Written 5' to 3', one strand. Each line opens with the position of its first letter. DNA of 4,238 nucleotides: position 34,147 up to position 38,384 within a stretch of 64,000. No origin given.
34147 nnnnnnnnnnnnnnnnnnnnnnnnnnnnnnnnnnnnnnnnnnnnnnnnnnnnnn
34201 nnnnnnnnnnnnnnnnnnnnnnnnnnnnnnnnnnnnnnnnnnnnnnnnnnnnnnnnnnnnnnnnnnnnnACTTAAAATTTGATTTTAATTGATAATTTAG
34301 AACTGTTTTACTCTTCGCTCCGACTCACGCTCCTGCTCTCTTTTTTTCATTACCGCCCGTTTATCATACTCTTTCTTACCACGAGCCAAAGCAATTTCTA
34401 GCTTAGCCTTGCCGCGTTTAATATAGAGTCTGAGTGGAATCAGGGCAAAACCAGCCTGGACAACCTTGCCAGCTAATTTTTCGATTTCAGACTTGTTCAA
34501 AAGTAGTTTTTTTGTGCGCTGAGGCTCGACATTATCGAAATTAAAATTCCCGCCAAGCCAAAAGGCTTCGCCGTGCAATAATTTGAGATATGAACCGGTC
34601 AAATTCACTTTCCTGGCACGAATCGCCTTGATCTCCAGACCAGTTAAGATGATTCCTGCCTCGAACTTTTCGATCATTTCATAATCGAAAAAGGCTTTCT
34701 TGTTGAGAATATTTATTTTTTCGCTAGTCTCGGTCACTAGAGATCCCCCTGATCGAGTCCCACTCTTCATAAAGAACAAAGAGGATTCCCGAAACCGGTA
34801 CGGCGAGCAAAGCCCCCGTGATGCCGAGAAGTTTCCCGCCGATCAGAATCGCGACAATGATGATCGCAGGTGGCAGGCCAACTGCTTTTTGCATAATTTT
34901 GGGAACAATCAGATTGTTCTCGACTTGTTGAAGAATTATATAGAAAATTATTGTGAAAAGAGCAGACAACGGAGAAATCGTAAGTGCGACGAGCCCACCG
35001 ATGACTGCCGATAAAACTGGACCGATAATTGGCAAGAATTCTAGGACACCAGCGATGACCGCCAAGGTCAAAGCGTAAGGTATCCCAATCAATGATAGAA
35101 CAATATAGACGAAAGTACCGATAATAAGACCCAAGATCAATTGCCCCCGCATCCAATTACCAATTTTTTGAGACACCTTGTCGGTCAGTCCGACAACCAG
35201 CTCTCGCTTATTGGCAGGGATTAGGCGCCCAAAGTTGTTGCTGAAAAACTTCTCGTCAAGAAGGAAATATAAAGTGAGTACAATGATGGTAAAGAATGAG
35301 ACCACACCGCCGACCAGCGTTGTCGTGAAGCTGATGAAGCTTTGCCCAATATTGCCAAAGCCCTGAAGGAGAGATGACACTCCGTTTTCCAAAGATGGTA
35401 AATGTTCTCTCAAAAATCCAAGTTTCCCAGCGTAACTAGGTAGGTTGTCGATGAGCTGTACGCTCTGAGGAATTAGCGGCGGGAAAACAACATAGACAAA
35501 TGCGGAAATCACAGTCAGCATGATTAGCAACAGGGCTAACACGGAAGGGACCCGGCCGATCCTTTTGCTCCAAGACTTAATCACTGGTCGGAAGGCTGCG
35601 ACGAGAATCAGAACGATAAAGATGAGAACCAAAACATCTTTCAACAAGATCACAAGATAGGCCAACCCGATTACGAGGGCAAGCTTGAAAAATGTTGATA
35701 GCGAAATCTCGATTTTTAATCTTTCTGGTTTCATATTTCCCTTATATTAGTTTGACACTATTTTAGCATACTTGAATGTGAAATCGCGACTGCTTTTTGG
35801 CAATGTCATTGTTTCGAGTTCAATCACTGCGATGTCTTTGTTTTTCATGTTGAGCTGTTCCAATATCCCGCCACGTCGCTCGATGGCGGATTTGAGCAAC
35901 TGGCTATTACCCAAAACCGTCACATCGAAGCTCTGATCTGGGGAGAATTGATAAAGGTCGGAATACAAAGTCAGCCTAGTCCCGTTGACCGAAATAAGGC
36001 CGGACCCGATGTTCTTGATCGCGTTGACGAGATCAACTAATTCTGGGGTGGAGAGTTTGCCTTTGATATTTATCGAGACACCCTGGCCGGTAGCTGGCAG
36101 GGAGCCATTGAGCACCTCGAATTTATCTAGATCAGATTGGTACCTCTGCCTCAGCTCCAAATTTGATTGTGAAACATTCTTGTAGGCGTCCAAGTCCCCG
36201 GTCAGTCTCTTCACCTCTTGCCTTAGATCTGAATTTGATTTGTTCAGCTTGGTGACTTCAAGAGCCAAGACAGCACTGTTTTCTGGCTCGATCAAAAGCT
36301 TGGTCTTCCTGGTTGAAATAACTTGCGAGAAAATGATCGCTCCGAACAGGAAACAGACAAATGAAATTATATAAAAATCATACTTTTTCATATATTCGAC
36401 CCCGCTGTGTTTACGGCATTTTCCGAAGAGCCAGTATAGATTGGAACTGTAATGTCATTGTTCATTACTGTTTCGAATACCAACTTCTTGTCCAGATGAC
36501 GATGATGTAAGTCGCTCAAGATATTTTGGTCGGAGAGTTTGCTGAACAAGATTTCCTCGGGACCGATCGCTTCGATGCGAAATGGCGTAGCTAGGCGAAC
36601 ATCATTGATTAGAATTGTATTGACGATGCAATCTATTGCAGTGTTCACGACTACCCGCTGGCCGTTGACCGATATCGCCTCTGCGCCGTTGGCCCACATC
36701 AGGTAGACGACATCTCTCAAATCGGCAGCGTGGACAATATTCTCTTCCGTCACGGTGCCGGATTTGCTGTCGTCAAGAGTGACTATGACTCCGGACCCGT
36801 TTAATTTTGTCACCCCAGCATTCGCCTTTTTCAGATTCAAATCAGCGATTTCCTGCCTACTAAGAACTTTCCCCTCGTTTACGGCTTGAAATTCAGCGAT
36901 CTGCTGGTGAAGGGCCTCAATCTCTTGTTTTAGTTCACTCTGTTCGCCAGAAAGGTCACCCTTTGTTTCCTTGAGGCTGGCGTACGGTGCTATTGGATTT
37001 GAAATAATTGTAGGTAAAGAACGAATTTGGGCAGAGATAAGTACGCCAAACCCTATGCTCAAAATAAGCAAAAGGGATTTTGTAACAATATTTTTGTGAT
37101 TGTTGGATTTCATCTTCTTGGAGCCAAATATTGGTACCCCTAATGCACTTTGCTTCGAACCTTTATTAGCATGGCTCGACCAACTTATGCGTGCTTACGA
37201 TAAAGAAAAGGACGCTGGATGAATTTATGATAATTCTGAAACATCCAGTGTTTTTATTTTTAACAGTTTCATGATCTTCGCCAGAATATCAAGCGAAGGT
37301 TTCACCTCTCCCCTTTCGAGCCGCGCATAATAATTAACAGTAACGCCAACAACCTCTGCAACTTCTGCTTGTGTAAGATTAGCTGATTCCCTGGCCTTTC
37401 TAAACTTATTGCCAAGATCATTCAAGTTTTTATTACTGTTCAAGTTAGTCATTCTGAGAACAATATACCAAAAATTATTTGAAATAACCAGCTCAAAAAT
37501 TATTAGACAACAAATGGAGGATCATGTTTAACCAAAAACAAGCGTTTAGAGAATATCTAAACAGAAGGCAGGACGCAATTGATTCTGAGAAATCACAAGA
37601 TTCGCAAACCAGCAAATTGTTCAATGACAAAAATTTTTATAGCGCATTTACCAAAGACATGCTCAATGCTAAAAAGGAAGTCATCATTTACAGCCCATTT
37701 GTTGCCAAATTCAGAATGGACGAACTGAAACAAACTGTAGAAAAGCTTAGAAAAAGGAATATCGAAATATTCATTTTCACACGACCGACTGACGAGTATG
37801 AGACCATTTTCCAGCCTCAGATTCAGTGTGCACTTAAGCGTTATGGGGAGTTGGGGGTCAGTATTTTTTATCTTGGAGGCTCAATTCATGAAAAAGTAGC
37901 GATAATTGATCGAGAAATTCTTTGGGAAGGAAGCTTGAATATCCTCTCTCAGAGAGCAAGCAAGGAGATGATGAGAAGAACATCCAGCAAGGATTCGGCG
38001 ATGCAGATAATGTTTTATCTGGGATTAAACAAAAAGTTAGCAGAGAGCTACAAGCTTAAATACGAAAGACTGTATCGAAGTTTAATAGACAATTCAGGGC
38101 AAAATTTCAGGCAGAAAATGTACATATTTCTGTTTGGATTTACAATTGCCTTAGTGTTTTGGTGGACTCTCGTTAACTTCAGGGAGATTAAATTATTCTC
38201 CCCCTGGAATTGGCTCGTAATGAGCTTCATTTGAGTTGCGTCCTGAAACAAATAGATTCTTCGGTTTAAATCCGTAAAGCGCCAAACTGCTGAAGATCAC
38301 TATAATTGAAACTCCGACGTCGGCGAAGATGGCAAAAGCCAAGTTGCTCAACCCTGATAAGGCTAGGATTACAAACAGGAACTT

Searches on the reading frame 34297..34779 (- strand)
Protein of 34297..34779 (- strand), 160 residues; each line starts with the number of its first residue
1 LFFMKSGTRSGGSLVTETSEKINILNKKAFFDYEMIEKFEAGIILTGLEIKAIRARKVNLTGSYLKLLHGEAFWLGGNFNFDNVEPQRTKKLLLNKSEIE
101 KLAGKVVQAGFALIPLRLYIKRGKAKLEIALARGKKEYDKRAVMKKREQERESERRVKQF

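Call 74: search_protein_families(library=pfam, proteins=[window:34297-34779:-], max_evalue=0.001)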
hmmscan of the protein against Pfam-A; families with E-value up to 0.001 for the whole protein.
window:34297-34779:- (160 aa): 1 family
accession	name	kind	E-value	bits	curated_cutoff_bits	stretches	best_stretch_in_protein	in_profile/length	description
PF01668.23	SmpB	-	1.4e-45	155.2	27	1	25-159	3-143/143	SmpB protein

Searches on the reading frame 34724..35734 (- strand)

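Call 74: search_protein_families(library=pfam, proteins=[window:34724-35734:-], max_evalue=0.001)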
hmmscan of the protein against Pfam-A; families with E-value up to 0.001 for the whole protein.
window:34724-35734:- (336 aa): 1 family
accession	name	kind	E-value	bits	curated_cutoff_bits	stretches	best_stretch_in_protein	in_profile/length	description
PF01594.21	AI-2E_transport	-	6.1e-57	193.7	34.3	1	17-325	6-326/327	AI-2E family transporter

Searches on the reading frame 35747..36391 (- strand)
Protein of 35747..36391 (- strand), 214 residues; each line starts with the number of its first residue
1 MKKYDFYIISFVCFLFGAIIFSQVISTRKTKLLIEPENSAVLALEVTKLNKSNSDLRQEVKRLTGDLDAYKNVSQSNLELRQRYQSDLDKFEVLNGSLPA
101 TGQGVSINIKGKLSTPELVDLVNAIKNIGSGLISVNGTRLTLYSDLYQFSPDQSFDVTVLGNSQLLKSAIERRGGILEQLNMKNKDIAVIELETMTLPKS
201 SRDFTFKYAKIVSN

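Call 74: search_protein_families(library=pfam, proteins=[window:35747-36391:-], max_evalue=0.001)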
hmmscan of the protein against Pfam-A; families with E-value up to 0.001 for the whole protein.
window:35747-36391:- (214 aa): 1 family
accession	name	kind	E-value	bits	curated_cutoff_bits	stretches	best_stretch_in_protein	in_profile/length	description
PF05949.17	DUF881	-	2.5e-12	47.3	25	1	88-210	2-146/146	Bacterial protein of unknown function (DUF881)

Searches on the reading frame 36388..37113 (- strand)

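Call 74: search_protein_families(library=pfam, proteins=[window:36388-37113:-], max_evalue=0.001)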
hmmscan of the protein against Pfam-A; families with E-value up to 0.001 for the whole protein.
window:36388-37113:- (241 aa): 1 family
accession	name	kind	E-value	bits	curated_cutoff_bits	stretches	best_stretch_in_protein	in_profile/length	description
PF05949.17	DUF881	-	2.7e-34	118.6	25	1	95-231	5-141/146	Bacterial protein of unknown function (DUF881)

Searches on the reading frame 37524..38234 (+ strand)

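Call 74: search_protein_families(library=pfam, proteins=[window:37524-38234:+], max_evalue=0.001)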
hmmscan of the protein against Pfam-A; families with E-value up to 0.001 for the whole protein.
window:37524-38234:+ (236 aa): 1 family
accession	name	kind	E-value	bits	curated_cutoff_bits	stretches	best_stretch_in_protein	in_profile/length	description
PF13091.12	PLDc_2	-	2.9e-09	37.3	27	1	46-161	5-123/132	PLD-like domain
